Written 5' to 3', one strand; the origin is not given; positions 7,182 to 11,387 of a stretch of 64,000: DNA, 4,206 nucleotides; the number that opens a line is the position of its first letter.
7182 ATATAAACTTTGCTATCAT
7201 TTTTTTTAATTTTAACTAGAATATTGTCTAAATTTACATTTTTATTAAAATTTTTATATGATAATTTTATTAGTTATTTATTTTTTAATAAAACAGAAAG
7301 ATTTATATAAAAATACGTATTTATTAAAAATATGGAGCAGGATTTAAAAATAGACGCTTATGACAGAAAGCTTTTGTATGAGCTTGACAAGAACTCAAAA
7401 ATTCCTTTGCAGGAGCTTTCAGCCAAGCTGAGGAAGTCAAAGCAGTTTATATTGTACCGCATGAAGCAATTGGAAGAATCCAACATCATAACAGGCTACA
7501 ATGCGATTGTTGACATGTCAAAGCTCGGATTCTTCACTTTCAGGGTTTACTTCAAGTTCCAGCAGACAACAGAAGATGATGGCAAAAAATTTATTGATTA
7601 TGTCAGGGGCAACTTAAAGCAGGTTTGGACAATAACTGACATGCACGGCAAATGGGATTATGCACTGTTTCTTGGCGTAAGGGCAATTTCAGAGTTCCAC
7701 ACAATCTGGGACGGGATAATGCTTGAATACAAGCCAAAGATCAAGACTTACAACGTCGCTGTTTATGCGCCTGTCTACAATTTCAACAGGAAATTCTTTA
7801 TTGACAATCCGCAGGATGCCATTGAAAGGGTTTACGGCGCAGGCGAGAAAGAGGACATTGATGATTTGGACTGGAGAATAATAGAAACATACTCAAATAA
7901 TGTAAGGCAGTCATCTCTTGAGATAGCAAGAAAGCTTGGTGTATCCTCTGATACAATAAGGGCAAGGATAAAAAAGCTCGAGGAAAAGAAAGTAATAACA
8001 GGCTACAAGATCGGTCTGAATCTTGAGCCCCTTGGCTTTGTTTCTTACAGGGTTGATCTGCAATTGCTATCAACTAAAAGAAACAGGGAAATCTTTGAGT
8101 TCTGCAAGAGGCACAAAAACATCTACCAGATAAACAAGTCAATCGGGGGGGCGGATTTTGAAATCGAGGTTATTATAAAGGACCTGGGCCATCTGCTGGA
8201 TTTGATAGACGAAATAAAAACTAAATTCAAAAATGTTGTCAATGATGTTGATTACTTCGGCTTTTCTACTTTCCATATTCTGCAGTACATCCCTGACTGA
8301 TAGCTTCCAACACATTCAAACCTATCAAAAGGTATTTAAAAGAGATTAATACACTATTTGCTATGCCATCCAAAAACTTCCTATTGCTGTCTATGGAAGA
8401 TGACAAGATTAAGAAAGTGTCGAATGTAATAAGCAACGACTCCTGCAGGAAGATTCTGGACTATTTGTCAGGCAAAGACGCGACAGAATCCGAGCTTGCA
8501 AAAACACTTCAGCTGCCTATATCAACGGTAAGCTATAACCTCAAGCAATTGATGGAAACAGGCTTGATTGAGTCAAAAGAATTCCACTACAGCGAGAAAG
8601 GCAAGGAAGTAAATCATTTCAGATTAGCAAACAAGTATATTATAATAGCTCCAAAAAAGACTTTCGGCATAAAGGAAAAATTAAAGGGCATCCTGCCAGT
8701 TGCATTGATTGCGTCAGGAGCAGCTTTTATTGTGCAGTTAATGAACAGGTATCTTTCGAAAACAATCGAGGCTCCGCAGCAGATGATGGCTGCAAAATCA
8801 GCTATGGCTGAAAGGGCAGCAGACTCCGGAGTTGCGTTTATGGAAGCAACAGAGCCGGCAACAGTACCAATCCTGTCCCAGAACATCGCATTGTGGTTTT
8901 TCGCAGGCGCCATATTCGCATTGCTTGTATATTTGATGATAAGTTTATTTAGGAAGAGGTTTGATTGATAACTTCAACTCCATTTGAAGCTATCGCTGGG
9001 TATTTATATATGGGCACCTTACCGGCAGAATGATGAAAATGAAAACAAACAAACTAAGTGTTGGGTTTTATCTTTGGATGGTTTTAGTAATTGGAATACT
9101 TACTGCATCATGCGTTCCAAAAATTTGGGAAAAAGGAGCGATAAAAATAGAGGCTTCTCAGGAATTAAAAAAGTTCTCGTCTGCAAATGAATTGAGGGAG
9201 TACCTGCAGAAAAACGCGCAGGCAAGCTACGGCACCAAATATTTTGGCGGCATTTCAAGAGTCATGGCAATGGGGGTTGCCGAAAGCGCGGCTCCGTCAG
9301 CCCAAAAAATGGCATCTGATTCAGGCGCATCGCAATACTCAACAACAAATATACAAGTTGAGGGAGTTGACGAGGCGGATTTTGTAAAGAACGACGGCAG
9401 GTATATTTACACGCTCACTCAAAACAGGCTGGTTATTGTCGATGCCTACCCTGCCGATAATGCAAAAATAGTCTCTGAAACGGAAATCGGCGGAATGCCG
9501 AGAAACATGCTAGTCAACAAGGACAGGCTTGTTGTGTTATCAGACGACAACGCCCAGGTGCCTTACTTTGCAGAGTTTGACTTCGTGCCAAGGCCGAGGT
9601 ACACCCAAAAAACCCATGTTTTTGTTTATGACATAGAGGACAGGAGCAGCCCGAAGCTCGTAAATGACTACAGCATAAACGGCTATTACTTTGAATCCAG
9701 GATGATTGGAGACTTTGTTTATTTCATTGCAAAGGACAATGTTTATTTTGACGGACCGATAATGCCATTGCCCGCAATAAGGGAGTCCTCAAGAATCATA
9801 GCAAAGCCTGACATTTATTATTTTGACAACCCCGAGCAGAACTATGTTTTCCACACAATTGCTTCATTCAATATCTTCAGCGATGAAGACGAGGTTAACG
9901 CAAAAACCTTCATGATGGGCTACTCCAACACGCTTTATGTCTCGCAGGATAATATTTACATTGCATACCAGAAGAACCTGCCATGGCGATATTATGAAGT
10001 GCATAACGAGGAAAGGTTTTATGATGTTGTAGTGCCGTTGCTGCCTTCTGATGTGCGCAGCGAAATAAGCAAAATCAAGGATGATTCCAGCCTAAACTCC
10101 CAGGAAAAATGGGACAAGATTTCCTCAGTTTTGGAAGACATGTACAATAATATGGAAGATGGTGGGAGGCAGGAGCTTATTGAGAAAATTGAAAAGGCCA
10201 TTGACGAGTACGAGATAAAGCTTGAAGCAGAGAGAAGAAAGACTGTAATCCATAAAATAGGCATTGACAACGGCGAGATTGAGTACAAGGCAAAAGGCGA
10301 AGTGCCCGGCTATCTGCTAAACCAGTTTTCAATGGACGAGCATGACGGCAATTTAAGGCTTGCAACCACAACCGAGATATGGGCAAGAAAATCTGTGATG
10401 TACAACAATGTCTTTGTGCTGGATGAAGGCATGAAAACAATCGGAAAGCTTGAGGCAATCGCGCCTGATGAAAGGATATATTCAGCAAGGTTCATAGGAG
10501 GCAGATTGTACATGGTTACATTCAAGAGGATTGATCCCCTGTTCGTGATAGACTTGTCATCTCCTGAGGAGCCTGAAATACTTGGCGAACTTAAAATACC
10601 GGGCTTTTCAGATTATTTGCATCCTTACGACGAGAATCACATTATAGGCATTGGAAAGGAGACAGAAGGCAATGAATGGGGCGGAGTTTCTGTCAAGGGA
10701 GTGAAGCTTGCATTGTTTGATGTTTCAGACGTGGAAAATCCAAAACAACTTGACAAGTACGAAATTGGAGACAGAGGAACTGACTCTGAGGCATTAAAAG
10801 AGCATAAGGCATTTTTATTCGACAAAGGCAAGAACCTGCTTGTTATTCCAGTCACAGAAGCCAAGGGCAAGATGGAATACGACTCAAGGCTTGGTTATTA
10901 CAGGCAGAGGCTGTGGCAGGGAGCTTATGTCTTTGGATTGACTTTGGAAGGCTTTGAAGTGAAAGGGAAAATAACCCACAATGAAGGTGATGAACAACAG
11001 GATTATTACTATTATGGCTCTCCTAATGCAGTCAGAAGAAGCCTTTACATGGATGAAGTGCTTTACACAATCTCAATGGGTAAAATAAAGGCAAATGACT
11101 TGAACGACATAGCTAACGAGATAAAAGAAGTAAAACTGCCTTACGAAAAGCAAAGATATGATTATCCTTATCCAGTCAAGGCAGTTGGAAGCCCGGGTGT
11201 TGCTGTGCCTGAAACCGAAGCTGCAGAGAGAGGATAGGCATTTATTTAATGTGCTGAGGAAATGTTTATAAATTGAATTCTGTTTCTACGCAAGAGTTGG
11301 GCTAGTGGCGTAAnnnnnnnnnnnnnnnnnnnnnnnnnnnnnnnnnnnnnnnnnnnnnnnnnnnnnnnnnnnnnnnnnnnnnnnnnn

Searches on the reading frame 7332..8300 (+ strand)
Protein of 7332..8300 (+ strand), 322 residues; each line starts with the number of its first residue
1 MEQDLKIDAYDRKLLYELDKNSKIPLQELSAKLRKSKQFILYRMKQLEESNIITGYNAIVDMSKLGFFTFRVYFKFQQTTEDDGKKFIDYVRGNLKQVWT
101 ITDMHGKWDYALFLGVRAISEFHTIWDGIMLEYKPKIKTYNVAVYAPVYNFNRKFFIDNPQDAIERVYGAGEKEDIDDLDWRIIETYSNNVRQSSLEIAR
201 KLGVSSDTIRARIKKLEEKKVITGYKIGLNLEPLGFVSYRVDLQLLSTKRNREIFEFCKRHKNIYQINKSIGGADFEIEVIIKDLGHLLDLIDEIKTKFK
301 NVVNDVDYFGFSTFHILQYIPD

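Call 43: search_protein_families(library=pfam, proteins=[window:7332-8300:+], max_evalue=0.001)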
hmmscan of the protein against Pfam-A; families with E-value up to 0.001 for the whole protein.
window:7332-8300:+ (322 aa): 7 families
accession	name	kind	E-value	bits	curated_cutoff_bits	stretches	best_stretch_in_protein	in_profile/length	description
PF13412.12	HTH_24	-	4.7e-20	71.3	21.9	2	177-223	2-48/48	Winged helix-turn-helix DNA-binding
PF13404.12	HTH_AsnC-type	-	8.6e-20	70.7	27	2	176-217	1-42/42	AsnC-type helix-turn-helix domain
PF08279.18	HTH_11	-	4.6e-07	30.1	25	1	194-219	17-42/55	HTH domain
PF12840.13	HTH_20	-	1e-06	29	27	0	193-222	19-48/51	Helix-turn-helix domain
PF01047.28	MarR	-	4.5e-05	23.7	24.6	0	189-222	16-47/59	MarR family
PF09756.15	DDRGK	-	0.00023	21.3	27.8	0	197-224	118-145/188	DDRGK domain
PF01037.27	AsnC_trans_reg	-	0.0007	19.9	25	0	252-302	12-62/73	Lrp/AsnC ligand binding domain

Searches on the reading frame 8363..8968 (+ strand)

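Call 42: search_protein_families(library=pfam, proteins=[window:8363-8968:+], max_evalue=0.001)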
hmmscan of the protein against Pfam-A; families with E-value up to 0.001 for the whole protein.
window:8363-8968:+ (201 aa): 6 families
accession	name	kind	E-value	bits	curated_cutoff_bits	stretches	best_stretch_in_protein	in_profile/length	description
PF12840.13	HTH_20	-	3e-10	40.3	27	1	24-71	2-50/51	Helix-turn-helix domain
PF01022.26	HTH_5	-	9e-08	32.3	22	1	29-71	5-47/47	Bacterial regulatory protein, arsR family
PF13412.12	HTH_24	-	1.5e-05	24.9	21.9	1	29-70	6-48/48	Winged helix-turn-helix DNA-binding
PF09339.16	HTH_IclR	-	0.0001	22.5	22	1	31-71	8-50/52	IclR helix-turn-helix domain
PF12802.13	MarR_2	-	0.00055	20.5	27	1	31-71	10-52/61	MarR family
PF13463.12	HTH_27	-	0.00057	20.6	22.2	1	39-73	18-52/68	Winged helix DNA-binding domain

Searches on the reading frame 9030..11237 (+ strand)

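Call 43: search_protein_families(library=pfam, proteins=[window:9030-11237:+], max_evalue=0.001)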
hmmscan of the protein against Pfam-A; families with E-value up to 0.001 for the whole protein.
window:9030-11237:+ (735 aa): 1 family
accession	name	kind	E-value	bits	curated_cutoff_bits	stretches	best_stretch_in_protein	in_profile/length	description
PF09826.15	Beta_propel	-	1.5e-168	562.1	22.4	1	103-693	1-494/495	Beta propeller domain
